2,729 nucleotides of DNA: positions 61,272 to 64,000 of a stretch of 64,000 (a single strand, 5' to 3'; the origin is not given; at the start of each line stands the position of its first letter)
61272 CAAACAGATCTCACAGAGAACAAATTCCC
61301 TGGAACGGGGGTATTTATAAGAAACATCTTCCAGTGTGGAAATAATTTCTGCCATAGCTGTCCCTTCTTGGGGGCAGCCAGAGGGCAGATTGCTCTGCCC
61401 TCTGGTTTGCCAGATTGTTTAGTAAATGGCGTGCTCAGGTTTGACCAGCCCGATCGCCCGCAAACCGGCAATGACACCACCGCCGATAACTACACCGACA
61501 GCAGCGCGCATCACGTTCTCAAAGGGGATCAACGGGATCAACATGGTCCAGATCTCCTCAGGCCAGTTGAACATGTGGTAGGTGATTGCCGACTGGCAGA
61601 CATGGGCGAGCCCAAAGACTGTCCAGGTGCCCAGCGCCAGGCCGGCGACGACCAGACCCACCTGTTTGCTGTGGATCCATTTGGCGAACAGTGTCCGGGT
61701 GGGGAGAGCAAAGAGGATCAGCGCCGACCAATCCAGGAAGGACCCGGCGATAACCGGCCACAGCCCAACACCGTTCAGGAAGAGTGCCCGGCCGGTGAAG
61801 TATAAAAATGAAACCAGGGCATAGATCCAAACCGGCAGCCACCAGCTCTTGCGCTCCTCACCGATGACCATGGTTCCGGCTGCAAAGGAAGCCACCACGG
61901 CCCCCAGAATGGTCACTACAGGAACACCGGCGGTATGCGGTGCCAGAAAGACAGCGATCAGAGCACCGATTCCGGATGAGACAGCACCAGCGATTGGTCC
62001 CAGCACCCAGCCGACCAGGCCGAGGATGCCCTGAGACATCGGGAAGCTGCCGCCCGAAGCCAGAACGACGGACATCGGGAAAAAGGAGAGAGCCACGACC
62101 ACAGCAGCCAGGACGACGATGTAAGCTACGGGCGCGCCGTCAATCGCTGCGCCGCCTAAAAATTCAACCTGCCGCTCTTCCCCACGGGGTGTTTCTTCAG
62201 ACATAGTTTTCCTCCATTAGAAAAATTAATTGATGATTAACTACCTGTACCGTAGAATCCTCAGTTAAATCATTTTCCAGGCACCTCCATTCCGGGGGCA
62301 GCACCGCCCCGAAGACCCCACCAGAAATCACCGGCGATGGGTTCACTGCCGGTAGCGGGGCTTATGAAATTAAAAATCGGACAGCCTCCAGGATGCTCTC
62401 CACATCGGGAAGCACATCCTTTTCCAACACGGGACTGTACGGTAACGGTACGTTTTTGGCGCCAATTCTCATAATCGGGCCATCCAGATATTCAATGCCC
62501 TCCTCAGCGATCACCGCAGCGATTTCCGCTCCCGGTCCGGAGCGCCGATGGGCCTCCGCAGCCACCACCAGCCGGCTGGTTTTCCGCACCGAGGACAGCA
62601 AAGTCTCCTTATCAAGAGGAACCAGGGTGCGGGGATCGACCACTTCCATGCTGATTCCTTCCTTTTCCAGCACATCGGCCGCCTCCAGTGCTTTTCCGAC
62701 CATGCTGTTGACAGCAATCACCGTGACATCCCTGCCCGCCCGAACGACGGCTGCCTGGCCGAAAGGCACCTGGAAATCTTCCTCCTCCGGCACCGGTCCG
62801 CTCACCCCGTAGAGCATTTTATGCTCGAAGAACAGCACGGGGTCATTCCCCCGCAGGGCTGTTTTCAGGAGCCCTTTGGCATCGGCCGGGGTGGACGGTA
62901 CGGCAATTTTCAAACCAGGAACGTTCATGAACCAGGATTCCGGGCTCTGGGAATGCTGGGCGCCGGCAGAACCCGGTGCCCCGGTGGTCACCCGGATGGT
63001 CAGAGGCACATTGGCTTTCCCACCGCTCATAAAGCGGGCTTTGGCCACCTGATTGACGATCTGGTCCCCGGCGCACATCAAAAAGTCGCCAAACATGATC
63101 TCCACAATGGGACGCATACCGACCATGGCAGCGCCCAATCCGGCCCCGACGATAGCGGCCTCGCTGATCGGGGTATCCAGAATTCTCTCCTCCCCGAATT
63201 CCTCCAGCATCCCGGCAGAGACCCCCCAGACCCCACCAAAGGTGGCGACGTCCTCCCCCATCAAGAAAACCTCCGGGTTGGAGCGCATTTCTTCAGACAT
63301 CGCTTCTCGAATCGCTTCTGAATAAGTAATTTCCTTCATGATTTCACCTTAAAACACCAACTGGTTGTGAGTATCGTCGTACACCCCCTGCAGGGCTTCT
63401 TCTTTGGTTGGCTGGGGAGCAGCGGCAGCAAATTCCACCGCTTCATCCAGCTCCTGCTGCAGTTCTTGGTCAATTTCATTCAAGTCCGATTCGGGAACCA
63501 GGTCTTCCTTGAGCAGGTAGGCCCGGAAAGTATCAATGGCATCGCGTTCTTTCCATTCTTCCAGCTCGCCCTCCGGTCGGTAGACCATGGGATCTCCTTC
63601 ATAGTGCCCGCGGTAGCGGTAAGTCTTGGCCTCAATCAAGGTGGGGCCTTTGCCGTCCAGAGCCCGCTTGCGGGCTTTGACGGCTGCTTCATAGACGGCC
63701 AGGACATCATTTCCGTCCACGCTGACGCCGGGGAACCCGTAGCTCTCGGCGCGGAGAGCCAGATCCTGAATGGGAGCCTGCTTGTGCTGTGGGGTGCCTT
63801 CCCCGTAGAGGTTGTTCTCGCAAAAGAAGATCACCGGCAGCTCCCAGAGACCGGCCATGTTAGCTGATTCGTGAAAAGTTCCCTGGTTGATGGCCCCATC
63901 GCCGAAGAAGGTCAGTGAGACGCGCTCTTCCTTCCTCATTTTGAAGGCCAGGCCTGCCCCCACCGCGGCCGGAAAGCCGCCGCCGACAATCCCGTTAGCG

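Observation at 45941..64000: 17-gene operon-like array mixing YgeW/SsnA/XdhD-type purine-catabolism markers with an ECF importer, a MeTr-like pterin-binding protein, AOR and a 2-oxoacid dehydrogenase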

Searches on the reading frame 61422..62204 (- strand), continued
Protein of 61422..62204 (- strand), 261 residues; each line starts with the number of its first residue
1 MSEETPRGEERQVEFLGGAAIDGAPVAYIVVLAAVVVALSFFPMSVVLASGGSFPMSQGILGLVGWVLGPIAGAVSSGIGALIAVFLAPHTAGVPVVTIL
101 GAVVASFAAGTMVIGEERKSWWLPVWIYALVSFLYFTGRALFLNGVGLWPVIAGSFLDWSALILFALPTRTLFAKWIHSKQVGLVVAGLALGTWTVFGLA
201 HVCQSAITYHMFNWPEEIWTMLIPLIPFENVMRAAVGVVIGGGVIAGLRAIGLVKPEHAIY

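Call 50: get_annotated_region(hit=H20, flank=9000)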
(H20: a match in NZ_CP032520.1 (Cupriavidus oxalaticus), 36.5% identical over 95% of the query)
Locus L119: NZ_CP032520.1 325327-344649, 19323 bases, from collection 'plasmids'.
description: Cupriavidus oxalaticus strain T2 plasmid unnamed1, complete sequence
organism: Cupriavidus oxalaticus (NCBI taxid 96344)
taxonomy: Bacteria; Pseudomonadota; Betaproteobacteria; Burkholderiales; Burkholderiaceae; Cupriavidus; Cupriavidus oxalaticus
host: -; source: cell culture,activated sludge; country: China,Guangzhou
typing (MOB-suite, as given by PLSDB): conjugative; relaxase MOBH,MOBP; mating-pair formation MPF_T
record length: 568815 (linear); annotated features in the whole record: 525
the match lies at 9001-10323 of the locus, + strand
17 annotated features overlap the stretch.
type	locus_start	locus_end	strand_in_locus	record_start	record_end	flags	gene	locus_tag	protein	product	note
CDS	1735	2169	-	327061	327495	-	-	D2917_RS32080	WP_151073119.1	tyrosine-type recombinase/integrase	GO:0015074 - DNA integration [Evidence IEA]; GO:0006310 - DNA recombination [Evidence IEA]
CDS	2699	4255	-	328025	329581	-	-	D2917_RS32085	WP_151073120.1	phage integrase family protein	-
CDS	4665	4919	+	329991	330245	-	-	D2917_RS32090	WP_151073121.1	AbrB/MazE/SpoVT family DNA-binding domain-containing protein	-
CDS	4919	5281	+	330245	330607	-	-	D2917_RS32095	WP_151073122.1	type II toxin-antitoxin system PemK/MazF family toxin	-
CDS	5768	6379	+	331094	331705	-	-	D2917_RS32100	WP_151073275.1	nucleotidyltransferase domain-containing protein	-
CDS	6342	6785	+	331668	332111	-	-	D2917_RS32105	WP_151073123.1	hypothetical protein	-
CDS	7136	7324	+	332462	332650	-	-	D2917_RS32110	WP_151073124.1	hypothetical protein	-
CDS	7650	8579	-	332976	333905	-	-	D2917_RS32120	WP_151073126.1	LysR family transcriptional regulator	GO:0006355 - regulation of DNA-templated transcription [Evidence IEA]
CDS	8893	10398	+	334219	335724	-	-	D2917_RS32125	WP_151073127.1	UbiD family decarboxylase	-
CDS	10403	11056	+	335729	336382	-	-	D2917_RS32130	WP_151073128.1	UbiX family flavin prenyltransferase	-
CDS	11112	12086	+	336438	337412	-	-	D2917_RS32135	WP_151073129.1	tripartite tricarboxylate transporter substrate binding protein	-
CDS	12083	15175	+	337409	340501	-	-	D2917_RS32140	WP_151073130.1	molybdopterin cofactor-binding domain-containing protein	-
CDS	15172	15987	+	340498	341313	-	-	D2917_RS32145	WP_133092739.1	FAD binding domain-containing protein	-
CDS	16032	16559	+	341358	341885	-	-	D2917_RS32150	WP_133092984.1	(2Fe-2S)-binding protein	-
CDS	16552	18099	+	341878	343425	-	-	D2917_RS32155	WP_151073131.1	AMP-binding protein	-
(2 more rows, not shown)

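Call 53: search_protein_families(library=pfam, proteins=[L089:13505-14467:+], max_evalue=0.00001)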
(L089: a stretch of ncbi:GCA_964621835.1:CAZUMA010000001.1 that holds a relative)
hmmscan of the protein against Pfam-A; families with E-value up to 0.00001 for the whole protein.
L089:13505-14467:+ (321 aa): 6 families
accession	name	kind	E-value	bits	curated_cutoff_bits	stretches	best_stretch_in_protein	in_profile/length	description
PF05448.18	AXE1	-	1.6e-120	402.2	21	1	4-319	3-319/321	Acetyl xylan esterase (AXE1)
PF00326.27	Peptidase_S9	-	1.1e-12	48.3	22.6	1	157-304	45-188/213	Prolyl oligopeptidase family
PF12146.15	Hydrolase_4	-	1.5e-10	41.2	27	0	82-212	2-113/239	Serine aminopeptidase, S33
PF00561.26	Abhydrolase_1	-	4.4e-09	36.8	25.8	1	85-216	1-108/245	alpha/beta hydrolase fold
PF12697.13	Abhydrolase_6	-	1.5e-08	36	26.3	1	87-247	1-130/217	Alpha/beta hydrolase family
PF02129.25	Peptidase_S15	-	2.2e-07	31.3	23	0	67-203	2-123/262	X-Pro dipeptidyl-peptidase (S15 family)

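Call 69: predict_structure(alignment_id=A1)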
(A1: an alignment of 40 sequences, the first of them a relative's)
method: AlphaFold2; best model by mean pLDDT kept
length: 261 residues; sequences in the alignment: 40
mean_pLDDT: 78.6   pTM: 0.79
mean pLDDT of the five models: 78.6, 77.9, 77.4, 74.2, 74.1
residues with pLDDT >= 90: 77; 70-90: 107; 50-70: 57; < 50: 20
segments of 3 or more residues with pLDDT < 50: 1-4, 9-17, 257-259
pLDDT, mean of each block of 10 residues (from residue 1): 48 50 65 70 59 62 79 85 79 82 91 69 93 95 92 94 92 86 87 93 92 88 90 85 70 52 49
secondary structure, 60 per line:
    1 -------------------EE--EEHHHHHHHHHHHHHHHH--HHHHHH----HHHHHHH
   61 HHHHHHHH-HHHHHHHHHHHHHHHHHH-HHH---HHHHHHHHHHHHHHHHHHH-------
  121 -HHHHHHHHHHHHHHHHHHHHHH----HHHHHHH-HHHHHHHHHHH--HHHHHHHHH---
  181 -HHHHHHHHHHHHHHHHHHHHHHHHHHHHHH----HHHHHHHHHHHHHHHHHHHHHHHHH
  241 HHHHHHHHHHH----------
elements in order: H26-41 H44-49 H54-68 H70-87 H95-113 H122-143 H148-154 H156-166 H169-177 H182-211 H216-251

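Call 73: fold_search(model_id=the predicted structure, library=pdb)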
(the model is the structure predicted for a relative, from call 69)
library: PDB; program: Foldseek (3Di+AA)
matches with E <= 10: 192; with E <= 0.001: 0
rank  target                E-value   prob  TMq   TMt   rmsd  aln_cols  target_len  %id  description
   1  5xas_A                7.4e-01  0.16  0.22  0.15  18.1       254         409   15  Structural insights into the elevator-like mechanism of the sodium/citrate symporter CitS (released 2017-06-14)
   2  9jbt                  7.4e-01  0.11  0.17  0.13  21.5       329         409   11  Structure of LAT4 in complex with Phe (released 2026-03-11)
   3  7z6n_A                1.0e+00  0.08  0.15  0.15  19.8       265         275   16  Crystal structure of Zn2+-transporter BbZIP in a metal-stripped state (released 2022-08-10)
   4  3c1g                  1.1e+00  0.12  0.19  0.15  18.4       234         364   19  Substrate binding, deprotonation and selectivity at the periplasmic entrance of the E. coli ammonia channel AmtB (released 2008-03-18)
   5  7ajq_A                1.5e+00  0.12  0.21  0.23  28.4       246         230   13  cryo-EM structure of ExbBD from Serratia Marcescens (released 2021-10-06)
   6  7znc_B                1.5e+00  0.13  0.21  0.23  17.4       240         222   13  Crystal structure of the light-driven inward proton pump xenorhodopsin BcXeR in the ground state at pH 7.6 in the abse (released 2023-05-10)
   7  8jsw                  1.5e+00  0.07  0.15  0.12  22.7       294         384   12  Human VMAT2 complex with serotonin (released 2023-11-29)
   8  8hpj_D                1.6e+00  0.06  0.16  0.12  20.1       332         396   13  Crystal structure of the bacterial oxalate transporter OxlT in a ligand-free outward-facing form (released 2023-02-15)
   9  7unh_A                1.7e+00  0.12  0.18  0.19  17.3       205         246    9  De novo designed chlorophyll dimer protein in apo state, SP2 (released 2023-04-19)
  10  7zn0_C                1.7e+00  0.09  0.19  0.21  17.5       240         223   16  Crystal structure of the light-driven inward proton pump xenorhodopsin BcXeR in the M state at pH 8.2 in the presence  (released 2023-05-10)
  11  9jbs                  1.7e+00  0.07  0.17  0.13  20.1       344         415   10  Structure of LAT4 in the apo state (released 2026-03-11)
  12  7oul_A                1.7e+00  0.05  0.12  0.05  18.7       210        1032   12  BDM88832 inhibitor bound to the transmembrane domain of AcrB-R971A (released 2021-12-29)
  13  8fed_J                1.8e+00  0.06  0.17  0.17  20.0       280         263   14  Structure of Mce1-LucB complex from Mycobacterium smegmatis (Map1) (released 2023-02-22)
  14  4z7f_A                2.0e+00  0.30  0.25  0.38  13.4       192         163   18  Crystal structure of FolT bound with folic acid (released 2015-07-29)
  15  9wju_S                2.0e+00  0.08  0.18  0.18  16.3       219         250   16  Cryo-EM structure of the L. garvieae Man-PTS in complex with the bacteriocin GarQ (released 2025-11-12)
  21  4z7f_B                2.2e+00  0.14  0.22  0.31  16.8       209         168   13  Crystal structure of FolT bound with folic acid (released 2015-07-29)
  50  4z7f_C                4.1e+00  0.25  0.30  0.41   6.8       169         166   16  Crystal structure of FolT bound with folic acid (released 2015-07-29)
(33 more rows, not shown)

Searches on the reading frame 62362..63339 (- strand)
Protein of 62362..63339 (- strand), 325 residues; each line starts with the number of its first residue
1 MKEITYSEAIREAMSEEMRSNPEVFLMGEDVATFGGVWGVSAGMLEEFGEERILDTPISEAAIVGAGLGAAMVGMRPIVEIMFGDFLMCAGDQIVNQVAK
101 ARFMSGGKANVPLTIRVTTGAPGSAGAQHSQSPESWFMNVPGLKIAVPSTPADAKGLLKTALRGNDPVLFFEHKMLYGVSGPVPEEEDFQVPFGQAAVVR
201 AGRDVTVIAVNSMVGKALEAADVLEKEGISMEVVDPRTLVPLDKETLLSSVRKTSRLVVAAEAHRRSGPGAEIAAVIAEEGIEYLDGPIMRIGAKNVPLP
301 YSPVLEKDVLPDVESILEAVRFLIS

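Call 5: search_protein_families(library=pfam, proteins=[window:62365-63339:-], max_evalue=0.001)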
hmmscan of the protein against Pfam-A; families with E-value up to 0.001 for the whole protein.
window:62365-63339:- (325 aa): 3 families
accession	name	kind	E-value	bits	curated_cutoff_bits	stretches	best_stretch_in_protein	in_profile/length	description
PF02779.29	Transket_pyr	-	2.3e-44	151.6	27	1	3-178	2-173/174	Transketolase, pyrimidine binding domain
PF02780.25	Transketolase_C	-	5.8e-38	130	25.9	1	194-316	1-124/124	Transketolase, C-terminal domain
PF17147.9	PFOR_II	-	0.00027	21.7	27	1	204-275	2-76/102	Pyruvate:ferredoxin oxidoreductase core domain II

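Call 7: search_protein_families(library=ncbifam, proteins=[window:62365-63339:-], max_evalue=0.00001)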
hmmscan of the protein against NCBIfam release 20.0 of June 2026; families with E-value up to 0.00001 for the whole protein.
window:62365-63339:- (325 aa): 7 families
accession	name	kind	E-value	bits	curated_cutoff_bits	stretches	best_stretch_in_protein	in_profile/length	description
NF008854.0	PRK11892.1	equivalog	7.6e-118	394.1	454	1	1-322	139-460/464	pyruvate dehydrogenase complex E1 component subunit beta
NF006667.0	PRK09212.1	subfamily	3.6e-116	387.6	321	1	1-323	1-322/327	pyruvate dehydrogenase complex E1 component subunit beta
TIGR00204.1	dxs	equivalog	2.6e-23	82.4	465.95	1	46-293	348-582/616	1-deoxy-D-xylulose-5-phosphate synthase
NF004559.0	PRK05899.2-5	equivalog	3.7e-21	75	488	1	11-298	325-597/627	transketolase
NF008968.0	PRK12315.1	subfamily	7.7e-17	60.8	510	1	4-283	279-543/582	1-deoxy-D-xylulose-5-phosphate synthase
NF003933.0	PRK05444.2-2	equivalog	2e-15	56.3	395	1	46-300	331-579/606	1-deoxy-D-xylulose-5-phosphate synthase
NF004556.0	PRK05899.2-2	equivalog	1.5e-14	53.3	575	1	176-283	493-599/639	transketolase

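Call 11: find_encoding_contigs(protein=window:62362-63339:-, flank=10000, max_places=6)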
Protein window:62362-63339:- (325 aa): no gene with exactly this product is on record in the collection.

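Call 58: search_solved_structures(query=window:62365-63339:-, max_evalue=1e-30)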
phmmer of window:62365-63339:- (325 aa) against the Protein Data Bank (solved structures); distinct sequences matched with E-value up to 1e-30: 12.
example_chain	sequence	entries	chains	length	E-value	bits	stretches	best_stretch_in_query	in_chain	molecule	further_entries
1um9_B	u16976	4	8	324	1.5e-83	283.9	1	4-321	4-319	2-oxo acid dehydrogenase beta subunit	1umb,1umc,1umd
6cer_B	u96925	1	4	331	2.2e-82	280.1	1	3-321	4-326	Pyruvate dehydrogenase E1 component subunit beta, mitochondrial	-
1ni4_B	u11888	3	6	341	2.5e-82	279.9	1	3-321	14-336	Pyruvate dehydrogenase E1 component: Beta subunit | Pyruvate dehydrogenase E1 component subunit beta | Pyruvate dehydrogenase E1 component subunit beta, mitocho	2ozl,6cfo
3exe_B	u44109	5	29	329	2.5e-82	279.9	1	3-321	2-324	Pyruvate dehydrogenase E1 component subunit beta, mitochondrial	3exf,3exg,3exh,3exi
1ik6_A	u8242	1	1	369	3.6e-80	272.8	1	7-323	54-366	pyruvate dehydrogenase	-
3duf_B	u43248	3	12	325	6.6e-78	265.4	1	2-321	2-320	Pyruvate dehydrogenase E1 component subunit beta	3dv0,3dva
1w85_B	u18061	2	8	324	1.2e-77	264.5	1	4-321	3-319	PYRUVATE DEHYDROGENASE E1 COMPONENT, BETA SUBUNIT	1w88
1dtw_B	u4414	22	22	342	4.5e-66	226.5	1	8-324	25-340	BRANCHED-CHAIN ALPHA-KETO ACID DEHYDROGENASE BETA SUBUNIT | 2-OXOISOVALERATE DEHYDROGENASE BETA SUBUNIT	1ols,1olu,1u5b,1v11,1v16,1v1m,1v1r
2j9f_B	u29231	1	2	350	4.9e-66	226.4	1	8-324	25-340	2-OXOISOVALERATE DEHYDROGENASE BETA SUBUNIT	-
1olx_B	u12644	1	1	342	1.1e-64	222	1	8-324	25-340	2-OXOISOVALERATE DEHYDROGENASE BETA SUBUNIT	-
2bp7_B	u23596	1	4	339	9.6e-64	218.9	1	4-302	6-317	2-OXOISOVALERATE DEHYDROGENASE BETA SUBUNIT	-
1qs0_B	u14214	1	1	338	9.6e-64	218.8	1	4-302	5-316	2-OXOISOVALERATE DEHYDROGENASE BETA-SUBUNIT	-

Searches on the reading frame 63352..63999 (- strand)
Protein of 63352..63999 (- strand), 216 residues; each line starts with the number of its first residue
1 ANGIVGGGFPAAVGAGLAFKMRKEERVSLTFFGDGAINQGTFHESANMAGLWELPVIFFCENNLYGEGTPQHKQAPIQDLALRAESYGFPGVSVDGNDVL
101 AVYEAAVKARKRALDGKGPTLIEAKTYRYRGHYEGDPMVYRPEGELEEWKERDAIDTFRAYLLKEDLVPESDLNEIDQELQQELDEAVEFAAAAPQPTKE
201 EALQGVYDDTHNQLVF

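Call 5: search_protein_families(library=pfam, proteins=[window:63352-63999:-], max_evalue=0.001)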
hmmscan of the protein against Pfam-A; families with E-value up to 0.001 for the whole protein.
window:63352-63999:- (216 aa): 3 families
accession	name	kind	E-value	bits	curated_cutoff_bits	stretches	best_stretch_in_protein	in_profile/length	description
PF00676.26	E1_dh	-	1e-66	225.4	22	1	1-198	99-298/300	Dehydrogenase E1 component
PF02775.26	TPP_enzyme_C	-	2.4e-07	31.1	21.9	1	3-123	28-150/151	Thiamine pyrophosphate enzyme, C-terminal TPP binding domain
PF00456.26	Transketolase_N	-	7.8e-07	28.8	22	1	29-127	148-244/334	Transketolase, thiamine diphosphate binding domain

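Call 7: search_protein_families(library=ncbifam, proteins=[window:63352-63999:-], max_evalue=0.00001)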
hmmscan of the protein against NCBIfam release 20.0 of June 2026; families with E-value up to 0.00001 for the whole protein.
window:63352-63999:- (216 aa): 5 families
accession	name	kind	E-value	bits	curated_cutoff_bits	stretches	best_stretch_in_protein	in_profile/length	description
TIGR03182.1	PDH_E1_alph_y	equivalog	3.8e-69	233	393.85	1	2-207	109-314/315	pyruvate dehydrogenase (acetyl-transferring) E1 component subunit alpha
TIGR03181.1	PDH_E1_alph_x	equivalog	6.4e-62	209.4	411.35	1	4-214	123-334/341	pyruvate dehydrogenase (acetyl-transferring) E1 component subunit alpha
NF004559.0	PRK05899.2-5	equivalog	2.1e-13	49.4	488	1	1-131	124-252/627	transketolase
NF006914.0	PRK09404.1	equivalog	8e-08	31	764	1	21-201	336-516/919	2-oxoglutarate dehydrogenase E1 component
TIGR00232.1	tktlase_bact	equivalog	1.3e-07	30.4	682.25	1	27-127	144-242/654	transketolase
